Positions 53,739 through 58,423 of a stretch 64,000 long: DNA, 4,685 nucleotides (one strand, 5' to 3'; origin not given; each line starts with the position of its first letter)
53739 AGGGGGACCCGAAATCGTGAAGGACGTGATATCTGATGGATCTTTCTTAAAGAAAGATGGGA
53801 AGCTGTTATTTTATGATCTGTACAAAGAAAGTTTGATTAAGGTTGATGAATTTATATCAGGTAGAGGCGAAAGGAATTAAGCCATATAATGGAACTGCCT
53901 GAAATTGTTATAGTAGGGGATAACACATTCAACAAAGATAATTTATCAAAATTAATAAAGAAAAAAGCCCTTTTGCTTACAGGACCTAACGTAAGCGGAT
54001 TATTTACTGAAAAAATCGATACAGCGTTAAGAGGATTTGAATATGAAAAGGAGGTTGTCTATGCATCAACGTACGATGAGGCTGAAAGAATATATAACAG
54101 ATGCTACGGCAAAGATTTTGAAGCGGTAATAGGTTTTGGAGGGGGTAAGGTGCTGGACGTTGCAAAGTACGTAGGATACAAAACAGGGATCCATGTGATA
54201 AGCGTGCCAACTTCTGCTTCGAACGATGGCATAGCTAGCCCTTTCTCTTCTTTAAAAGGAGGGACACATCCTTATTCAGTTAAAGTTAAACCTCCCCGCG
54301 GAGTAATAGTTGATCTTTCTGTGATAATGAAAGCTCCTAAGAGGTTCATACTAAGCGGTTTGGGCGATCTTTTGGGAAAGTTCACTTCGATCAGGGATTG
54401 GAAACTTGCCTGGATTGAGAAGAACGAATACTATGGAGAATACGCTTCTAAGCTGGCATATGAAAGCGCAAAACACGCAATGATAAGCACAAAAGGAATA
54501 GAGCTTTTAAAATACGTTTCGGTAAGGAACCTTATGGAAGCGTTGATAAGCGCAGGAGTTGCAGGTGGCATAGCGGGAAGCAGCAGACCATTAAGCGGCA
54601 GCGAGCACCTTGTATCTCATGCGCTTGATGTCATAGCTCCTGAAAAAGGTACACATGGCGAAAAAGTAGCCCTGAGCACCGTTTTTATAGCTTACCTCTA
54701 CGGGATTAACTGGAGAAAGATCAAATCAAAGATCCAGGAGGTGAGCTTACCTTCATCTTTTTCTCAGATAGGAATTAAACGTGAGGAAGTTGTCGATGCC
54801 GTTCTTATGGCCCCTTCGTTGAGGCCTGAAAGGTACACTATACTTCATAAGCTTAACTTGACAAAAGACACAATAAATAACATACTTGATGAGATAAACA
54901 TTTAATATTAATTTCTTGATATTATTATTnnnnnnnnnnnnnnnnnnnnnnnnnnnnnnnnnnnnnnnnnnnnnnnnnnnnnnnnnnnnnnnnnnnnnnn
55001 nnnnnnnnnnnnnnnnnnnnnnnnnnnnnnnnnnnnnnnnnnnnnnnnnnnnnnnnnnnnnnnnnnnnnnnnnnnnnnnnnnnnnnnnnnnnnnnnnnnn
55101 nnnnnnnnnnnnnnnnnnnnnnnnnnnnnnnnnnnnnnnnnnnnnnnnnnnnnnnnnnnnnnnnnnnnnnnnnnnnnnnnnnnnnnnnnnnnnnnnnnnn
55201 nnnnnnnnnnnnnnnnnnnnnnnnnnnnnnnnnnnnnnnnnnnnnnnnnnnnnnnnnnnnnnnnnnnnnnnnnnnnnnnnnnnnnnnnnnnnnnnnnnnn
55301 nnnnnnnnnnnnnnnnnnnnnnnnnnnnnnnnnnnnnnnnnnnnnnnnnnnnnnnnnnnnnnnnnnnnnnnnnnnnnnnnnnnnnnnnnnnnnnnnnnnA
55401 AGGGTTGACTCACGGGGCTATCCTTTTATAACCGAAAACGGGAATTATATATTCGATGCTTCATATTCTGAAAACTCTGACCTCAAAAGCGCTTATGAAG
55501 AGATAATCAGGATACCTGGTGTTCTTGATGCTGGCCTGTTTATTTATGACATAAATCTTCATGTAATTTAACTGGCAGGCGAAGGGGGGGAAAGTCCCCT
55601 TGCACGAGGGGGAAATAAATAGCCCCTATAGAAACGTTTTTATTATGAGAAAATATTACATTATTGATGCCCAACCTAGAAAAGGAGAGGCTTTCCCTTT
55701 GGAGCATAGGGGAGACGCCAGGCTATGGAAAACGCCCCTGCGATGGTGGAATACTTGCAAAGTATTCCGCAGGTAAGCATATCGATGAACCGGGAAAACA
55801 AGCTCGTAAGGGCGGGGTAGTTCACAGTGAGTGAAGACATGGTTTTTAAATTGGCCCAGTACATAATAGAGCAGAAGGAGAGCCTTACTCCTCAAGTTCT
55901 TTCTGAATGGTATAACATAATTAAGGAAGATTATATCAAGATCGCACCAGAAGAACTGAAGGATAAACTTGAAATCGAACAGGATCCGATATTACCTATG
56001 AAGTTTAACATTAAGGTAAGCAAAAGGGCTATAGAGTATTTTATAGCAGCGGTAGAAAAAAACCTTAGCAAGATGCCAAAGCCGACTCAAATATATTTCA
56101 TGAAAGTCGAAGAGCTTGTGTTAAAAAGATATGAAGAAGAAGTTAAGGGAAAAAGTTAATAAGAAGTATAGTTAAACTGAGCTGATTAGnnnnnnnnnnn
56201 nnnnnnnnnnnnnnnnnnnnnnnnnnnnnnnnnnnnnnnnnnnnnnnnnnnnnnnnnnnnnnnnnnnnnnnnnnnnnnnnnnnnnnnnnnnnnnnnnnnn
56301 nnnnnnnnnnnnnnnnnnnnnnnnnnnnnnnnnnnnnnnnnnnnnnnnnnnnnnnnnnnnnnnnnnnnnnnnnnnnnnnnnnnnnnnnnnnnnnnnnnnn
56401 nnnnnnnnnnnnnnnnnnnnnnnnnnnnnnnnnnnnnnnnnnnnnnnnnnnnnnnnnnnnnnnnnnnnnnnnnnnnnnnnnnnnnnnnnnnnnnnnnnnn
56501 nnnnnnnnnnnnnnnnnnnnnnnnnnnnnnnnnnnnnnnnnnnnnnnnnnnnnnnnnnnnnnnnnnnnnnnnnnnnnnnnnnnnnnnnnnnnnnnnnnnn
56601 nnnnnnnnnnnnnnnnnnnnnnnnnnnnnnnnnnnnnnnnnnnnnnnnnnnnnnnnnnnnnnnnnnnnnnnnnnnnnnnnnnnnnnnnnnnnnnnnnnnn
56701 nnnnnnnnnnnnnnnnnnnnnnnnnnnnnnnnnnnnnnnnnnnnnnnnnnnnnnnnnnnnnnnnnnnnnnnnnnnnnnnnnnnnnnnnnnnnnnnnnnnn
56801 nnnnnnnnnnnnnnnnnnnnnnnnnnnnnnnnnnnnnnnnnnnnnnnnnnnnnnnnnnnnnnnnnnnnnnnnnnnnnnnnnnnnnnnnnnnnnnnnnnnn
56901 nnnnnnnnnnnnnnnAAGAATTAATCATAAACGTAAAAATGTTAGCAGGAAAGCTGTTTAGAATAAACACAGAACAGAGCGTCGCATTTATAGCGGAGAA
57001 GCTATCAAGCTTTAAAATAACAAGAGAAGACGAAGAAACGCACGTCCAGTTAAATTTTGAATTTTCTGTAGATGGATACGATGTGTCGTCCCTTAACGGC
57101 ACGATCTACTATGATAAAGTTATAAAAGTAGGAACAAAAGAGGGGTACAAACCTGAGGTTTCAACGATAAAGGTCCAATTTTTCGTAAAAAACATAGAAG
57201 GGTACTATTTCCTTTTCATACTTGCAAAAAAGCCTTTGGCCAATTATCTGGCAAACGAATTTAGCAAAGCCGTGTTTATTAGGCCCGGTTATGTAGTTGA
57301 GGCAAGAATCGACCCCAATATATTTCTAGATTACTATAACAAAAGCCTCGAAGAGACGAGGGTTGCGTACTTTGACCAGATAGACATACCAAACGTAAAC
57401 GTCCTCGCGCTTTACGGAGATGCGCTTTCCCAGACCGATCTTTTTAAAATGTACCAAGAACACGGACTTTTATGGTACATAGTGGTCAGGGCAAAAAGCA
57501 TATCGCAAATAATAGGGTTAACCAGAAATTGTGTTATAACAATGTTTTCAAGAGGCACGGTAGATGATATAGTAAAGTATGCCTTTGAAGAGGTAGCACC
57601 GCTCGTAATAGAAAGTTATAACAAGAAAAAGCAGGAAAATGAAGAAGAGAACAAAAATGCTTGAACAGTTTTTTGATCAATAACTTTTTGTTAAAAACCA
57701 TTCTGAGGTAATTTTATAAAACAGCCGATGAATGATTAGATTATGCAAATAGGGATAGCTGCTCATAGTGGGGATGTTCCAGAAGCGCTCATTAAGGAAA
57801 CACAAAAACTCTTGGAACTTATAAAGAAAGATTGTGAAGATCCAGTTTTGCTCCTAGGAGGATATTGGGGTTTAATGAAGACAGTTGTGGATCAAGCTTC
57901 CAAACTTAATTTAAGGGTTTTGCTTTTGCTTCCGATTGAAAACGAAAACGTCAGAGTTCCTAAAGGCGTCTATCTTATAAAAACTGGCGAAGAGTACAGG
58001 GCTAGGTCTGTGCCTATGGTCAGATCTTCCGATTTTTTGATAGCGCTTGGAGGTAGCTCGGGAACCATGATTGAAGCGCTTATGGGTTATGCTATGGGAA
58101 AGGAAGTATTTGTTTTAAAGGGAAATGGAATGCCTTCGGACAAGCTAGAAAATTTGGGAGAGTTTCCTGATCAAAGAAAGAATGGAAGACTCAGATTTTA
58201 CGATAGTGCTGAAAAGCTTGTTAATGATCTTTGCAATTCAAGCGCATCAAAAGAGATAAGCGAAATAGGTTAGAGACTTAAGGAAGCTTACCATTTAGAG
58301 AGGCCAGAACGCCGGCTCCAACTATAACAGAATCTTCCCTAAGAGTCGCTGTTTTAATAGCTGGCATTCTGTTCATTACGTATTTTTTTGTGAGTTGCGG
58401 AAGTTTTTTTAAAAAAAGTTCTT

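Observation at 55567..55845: E2 inserted precisely between a stop codon and the next start, with compensatory stem changes relative to E1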

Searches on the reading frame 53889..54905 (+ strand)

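Call 21: search_protein_families(library=pfam, proteins=[window:53889-54905:+], max_evalue=0.01)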
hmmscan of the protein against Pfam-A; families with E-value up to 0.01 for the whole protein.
window:53889-54905:+ (338 aa): 3 families
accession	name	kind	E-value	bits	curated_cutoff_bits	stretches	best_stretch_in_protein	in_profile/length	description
PF13685.12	Fe-ADH_2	-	1.5e-32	113.1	28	1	19-150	14-149/149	Iron-containing alcohol dehydrogenase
PF00465.25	Fe-ADH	-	6.6e-14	52.3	31.3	1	6-123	3-144/168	Iron-containing alcohol dehydrogenase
PF01761.26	DHQ_synthase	-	0.0011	19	24.2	1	78-109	32-65/115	3-dehydroquinate synthase N-terminal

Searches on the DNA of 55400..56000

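Call 5: search_rna_families(source=window, start=55400, end=56000, threshold=evalue, max_evalue=10, show_alignments=5)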
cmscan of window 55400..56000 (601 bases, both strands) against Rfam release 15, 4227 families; matches with E-value up to 10: 0.
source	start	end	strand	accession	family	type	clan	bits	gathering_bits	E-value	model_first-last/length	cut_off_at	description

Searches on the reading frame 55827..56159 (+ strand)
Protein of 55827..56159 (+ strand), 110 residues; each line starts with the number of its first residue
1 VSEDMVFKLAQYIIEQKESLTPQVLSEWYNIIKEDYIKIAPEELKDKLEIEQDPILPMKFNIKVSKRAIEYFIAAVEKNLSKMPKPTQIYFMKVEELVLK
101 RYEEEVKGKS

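Call 21: search_protein_families(library=pfam, proteins=[window:55827-56159:+], max_evalue=0.01)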
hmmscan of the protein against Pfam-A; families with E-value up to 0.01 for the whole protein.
window:55827-56159:+ (110 aa): 0 families

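Call 22: find_homologous_proteins(query=window:55827-56159:+)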
Query window:55827-56159:+ (110 aa): 6 proteins with E <= 0.001 among 9 candidates.
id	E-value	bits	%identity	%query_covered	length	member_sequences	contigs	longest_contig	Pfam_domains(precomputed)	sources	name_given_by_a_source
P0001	3.8e-59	215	95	100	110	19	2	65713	-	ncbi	ncbi:MAG: hypothetical protein ACP5LX_01665 [Nitrososphaeria archaeon]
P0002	2.7e-56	206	90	100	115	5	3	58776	-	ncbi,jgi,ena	-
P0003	6.9e-53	195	88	96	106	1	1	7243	-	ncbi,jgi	-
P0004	4.8e-45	170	74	92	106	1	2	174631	-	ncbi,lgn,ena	-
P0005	3.5e-44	167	75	100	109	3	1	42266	-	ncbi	ncbi:MAG: hypothetical protein ACP5LW_01860 [Nitrososphaeria archaeon]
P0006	1.7e-31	126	60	95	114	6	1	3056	-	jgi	-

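Call 24: find_encoding_contigs(protein=P0004, flank=3000, max_places=4)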
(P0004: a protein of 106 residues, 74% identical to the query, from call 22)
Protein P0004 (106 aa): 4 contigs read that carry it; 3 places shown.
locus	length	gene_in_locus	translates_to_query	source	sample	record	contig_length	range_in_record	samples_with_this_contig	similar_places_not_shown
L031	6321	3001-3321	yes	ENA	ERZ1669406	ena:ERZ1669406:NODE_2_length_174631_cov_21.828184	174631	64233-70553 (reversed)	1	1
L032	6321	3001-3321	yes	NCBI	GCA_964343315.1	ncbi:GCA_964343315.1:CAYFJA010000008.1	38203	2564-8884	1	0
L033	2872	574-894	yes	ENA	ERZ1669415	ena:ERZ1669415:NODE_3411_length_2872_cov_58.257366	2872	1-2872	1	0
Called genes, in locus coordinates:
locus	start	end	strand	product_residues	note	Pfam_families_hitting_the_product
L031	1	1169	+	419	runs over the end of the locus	PF01979:Amidohydro_1, PF07969:Amidohydro_3 (weak)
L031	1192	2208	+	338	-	PF00465:Fe-ADH, PF13685:Fe-ADH_2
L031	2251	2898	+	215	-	PF06026:Rib_5-P_isom_A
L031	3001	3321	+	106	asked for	-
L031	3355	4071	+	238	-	PF09754:PAC2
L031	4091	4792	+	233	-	-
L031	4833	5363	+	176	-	PF18306:LDcluster4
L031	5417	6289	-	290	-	PF00480:ROK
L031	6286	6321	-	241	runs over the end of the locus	-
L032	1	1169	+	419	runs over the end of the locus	PF01979:Amidohydro_1, PF07969:Amidohydro_3 (weak)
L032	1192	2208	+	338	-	PF00465:Fe-ADH, PF13685:Fe-ADH_2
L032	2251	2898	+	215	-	PF06026:Rib_5-P_isom_A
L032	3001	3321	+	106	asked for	-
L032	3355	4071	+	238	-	PF09754:PAC2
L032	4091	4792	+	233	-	-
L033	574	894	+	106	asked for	-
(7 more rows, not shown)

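Call 26: find_encoding_contigs(protein=P0001, flank=3000, max_places=4)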
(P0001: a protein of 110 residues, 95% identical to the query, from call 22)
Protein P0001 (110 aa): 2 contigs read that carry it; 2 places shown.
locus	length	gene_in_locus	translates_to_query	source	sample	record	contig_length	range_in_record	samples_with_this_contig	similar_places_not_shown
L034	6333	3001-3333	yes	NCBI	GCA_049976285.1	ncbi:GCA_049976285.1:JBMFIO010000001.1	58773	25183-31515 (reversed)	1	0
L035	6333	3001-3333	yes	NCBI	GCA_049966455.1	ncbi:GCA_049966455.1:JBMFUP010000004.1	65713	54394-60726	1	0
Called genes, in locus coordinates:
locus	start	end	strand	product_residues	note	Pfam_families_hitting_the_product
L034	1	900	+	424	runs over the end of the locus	PF01979:Amidohydro_1, PF07969:Amidohydro_3 (weak)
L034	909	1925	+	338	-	PF00465:Fe-ADH, PF13685:Fe-ADH_2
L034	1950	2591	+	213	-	PF06026:Rib_5-P_isom_A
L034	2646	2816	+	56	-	-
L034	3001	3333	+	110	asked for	-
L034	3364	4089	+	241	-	PF09754:PAC2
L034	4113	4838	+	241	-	-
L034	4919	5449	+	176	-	PF18306:LDcluster4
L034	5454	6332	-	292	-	PF00480:ROK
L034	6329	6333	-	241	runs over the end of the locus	-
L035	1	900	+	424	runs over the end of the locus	PF01979:Amidohydro_1, PF07969:Amidohydro_3 (weak)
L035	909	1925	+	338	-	PF00465:Fe-ADH, PF13685:Fe-ADH_2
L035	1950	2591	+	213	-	PF06026:Rib_5-P_isom_A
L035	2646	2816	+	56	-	-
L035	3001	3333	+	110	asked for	-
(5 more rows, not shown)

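Call 27: find_encoding_contigs(protein=P0002, flank=3000, max_places=4)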
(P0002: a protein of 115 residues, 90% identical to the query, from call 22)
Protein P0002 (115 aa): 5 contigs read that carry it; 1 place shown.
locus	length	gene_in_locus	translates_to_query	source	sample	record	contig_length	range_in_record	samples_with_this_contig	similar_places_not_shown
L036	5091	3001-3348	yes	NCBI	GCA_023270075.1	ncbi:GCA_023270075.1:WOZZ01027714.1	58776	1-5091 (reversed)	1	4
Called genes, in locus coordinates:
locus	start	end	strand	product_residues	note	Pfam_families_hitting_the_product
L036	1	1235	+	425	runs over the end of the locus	PF01979:Amidohydro_1, PF07969:Amidohydro_3 (weak)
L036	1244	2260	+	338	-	PF00465:Fe-ADH, PF13685:Fe-ADH_2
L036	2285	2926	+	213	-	PF06026:Rib_5-P_isom_A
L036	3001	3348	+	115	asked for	-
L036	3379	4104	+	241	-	PF09754:PAC2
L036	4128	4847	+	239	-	-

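Call 31: find_encoding_contigs(protein=window:55827-56159:+, flank=1000, max_places=4)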
Protein window:55827-56159:+ (110 aa): 6 contigs read that carry it; 4 places shown.
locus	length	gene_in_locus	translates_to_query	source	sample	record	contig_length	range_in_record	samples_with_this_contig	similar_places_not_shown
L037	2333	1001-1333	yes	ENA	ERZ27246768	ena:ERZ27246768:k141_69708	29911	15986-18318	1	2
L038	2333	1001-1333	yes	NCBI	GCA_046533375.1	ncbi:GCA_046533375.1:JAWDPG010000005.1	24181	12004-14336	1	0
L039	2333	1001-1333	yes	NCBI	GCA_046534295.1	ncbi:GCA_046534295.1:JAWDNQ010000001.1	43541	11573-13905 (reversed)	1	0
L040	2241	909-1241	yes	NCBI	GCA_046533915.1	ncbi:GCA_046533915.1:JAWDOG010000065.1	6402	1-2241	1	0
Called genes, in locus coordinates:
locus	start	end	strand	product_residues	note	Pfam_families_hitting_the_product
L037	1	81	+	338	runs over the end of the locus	PF00465:Fe-ADH, PF13685:Fe-ADH_2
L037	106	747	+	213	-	PF06026:Rib_5-P_isom_A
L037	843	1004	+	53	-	-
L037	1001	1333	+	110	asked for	-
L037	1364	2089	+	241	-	PF09754:PAC2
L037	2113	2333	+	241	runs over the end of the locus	-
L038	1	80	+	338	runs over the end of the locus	PF00465:Fe-ADH, PF13685:Fe-ADH_2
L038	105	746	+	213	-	PF06026:Rib_5-P_isom_A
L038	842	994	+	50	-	-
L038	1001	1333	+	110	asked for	-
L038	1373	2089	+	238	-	PF09754:PAC2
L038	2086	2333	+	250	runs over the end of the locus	-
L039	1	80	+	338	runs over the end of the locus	PF00465:Fe-ADH, PF13685:Fe-ADH_2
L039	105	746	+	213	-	PF06026:Rib_5-P_isom_A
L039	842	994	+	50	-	-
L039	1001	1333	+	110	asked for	-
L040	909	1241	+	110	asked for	-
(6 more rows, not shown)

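Call 32: find_encoding_contigs(protein=P0003, flank=2000, max_places=3)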
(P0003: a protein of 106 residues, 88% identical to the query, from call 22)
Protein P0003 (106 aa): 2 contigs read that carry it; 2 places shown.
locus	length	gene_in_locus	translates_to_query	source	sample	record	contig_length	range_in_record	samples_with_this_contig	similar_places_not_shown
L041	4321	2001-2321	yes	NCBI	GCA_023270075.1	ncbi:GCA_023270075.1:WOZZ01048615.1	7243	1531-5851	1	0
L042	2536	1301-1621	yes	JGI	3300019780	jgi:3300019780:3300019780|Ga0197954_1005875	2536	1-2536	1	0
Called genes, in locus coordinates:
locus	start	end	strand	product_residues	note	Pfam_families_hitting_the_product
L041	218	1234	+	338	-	PF00465:Fe-ADH, PF13685:Fe-ADH_2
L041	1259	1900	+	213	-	PF06026:Rib_5-P_isom_A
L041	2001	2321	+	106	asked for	-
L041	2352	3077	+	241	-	PF09754:PAC2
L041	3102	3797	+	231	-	-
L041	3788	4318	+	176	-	PF18306:LDcluster4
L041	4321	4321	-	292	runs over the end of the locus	PF00480:ROK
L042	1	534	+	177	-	?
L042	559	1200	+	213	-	PF06026:Rib_5-P_isom_A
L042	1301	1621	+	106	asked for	-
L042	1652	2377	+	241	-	PF09754:PAC2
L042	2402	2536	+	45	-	?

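Call 33: find_encoding_contigs(protein=P0005, flank=2000, max_places=3)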
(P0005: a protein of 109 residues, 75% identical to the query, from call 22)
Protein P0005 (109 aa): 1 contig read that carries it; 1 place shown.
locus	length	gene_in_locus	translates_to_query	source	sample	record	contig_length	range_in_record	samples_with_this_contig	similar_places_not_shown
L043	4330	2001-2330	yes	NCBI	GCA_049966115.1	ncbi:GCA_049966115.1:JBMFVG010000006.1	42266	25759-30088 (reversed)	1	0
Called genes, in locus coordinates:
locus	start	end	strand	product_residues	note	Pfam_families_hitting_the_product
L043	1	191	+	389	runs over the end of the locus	PF01979:Amidohydro_1, PF07969:Amidohydro_3 (weak)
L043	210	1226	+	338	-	PF00465:Fe-ADH, PF13685:Fe-ADH_2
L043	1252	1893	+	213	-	PF06026:Rib_5-P_isom_A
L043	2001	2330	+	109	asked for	-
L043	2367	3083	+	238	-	PF09754:PAC2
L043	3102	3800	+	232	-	-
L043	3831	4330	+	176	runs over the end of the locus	PF18306:LDcluster4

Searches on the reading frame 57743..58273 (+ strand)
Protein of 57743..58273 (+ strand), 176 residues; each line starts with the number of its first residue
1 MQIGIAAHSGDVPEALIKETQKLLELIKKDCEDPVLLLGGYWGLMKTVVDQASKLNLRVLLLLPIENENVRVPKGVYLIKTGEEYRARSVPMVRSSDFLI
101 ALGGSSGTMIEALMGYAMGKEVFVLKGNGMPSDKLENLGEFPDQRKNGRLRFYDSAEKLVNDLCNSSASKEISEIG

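Call 21: search_protein_families(library=pfam, proteins=[window:57743-58273:+], max_evalue=0.01)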
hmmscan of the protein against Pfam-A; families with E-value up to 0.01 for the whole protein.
window:57743-58273:+ (176 aa): 1 family
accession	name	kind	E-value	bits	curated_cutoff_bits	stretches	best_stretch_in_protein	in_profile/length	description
PF18306.6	LDcluster4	-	8.7e-15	55.1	26.3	1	12-133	13-125/151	SLOG cluster4 family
